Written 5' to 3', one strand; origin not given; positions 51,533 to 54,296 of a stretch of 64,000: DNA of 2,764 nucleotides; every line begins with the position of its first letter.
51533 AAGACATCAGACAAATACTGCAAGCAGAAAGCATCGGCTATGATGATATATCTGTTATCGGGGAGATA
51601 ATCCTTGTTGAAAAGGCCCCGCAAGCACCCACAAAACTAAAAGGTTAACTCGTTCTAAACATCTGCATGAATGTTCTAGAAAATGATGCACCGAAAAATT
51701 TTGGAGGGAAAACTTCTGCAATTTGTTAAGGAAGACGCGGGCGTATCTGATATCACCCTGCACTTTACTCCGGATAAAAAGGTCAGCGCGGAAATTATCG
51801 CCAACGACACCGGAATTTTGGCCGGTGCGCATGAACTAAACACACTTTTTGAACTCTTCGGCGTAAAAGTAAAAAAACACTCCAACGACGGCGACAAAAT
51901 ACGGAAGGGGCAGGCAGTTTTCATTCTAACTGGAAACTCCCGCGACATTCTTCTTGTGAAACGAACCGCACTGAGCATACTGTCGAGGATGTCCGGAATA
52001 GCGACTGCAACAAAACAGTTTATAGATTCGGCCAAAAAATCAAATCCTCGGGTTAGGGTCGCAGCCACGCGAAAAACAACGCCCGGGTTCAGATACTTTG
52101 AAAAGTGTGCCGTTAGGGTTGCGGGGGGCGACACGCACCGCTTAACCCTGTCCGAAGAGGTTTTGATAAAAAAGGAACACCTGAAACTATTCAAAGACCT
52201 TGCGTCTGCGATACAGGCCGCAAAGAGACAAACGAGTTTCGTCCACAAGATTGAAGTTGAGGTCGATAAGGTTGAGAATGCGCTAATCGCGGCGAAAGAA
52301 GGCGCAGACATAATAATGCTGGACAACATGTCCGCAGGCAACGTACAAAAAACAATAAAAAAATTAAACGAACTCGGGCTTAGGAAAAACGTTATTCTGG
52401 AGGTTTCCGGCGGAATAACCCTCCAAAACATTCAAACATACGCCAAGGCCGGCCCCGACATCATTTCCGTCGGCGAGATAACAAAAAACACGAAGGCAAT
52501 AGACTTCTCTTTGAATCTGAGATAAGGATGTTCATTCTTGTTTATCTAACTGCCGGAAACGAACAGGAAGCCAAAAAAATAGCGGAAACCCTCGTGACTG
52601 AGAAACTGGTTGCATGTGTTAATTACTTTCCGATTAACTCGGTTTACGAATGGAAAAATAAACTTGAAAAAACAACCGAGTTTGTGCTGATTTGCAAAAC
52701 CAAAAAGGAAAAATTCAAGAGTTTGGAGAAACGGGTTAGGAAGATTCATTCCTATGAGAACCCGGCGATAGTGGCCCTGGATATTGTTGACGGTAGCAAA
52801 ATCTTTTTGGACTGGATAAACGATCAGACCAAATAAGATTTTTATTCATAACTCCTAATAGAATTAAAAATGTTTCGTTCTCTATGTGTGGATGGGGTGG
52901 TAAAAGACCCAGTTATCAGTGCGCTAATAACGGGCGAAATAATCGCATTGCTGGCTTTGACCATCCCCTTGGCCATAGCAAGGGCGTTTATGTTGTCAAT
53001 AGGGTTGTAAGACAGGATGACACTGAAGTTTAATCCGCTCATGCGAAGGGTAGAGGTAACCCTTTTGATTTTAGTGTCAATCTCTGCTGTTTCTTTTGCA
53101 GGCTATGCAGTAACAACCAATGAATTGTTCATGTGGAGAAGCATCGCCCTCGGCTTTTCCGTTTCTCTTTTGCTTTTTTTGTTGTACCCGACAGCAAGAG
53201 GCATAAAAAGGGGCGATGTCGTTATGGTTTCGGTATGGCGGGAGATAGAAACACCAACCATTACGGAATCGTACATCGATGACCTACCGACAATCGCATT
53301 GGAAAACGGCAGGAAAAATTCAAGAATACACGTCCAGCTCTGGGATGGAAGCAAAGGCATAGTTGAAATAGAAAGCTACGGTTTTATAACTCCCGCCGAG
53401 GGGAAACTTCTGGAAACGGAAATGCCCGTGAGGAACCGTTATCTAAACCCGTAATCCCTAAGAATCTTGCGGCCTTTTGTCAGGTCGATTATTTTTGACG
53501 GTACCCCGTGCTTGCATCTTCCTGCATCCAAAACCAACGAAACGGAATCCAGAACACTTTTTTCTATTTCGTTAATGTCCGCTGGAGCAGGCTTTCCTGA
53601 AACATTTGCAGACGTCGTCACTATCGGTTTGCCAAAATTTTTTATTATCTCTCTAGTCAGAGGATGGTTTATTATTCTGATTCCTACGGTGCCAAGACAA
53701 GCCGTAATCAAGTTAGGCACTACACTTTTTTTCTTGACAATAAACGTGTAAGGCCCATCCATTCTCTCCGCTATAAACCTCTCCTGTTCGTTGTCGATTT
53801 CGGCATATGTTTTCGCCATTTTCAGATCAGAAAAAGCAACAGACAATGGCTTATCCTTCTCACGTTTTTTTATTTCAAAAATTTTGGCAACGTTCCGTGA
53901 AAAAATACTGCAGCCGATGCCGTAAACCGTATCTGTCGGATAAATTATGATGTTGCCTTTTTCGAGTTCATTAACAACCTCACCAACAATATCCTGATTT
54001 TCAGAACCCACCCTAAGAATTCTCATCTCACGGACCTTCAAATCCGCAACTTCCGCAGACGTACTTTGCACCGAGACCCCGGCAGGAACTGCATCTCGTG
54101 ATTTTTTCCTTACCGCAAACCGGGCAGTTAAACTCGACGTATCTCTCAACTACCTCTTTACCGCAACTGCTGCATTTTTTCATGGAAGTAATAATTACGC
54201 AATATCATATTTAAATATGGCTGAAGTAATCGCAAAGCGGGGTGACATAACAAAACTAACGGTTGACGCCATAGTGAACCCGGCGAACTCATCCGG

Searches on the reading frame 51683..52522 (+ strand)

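Call 18: search_protein_families(library=pfam, proteins=[window:51683-52522:+], max_evalue=0.001)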
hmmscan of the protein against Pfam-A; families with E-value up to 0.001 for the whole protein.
window:51683-52522:+ (280 aa): 2 families
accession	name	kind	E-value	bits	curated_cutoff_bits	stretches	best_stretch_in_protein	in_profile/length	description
PF01729.25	QRPTase_C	-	1.3e-54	184.9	23.1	1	106-277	1-168/169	Quinolinate phosphoribosyl transferase, C-terminal domain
PF02749.22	QRPTase_N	-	7.8e-17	61.7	27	1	23-104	1-82/82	Quinolinate phosphoribosyl transferase, N-terminal domain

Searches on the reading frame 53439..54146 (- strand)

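Call 52: search_protein_families(library=pfam, proteins=[window:53439-54146:-], max_evalue=0.0001)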
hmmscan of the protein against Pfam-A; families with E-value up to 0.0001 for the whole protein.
window:53439-54146:- (235 aa): 1 family
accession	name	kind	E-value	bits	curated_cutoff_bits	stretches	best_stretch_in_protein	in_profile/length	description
PF01300.24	Sua5_yciO_yrdC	-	7e-55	185.7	25.1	1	61-230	3-176/178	Telomere recombination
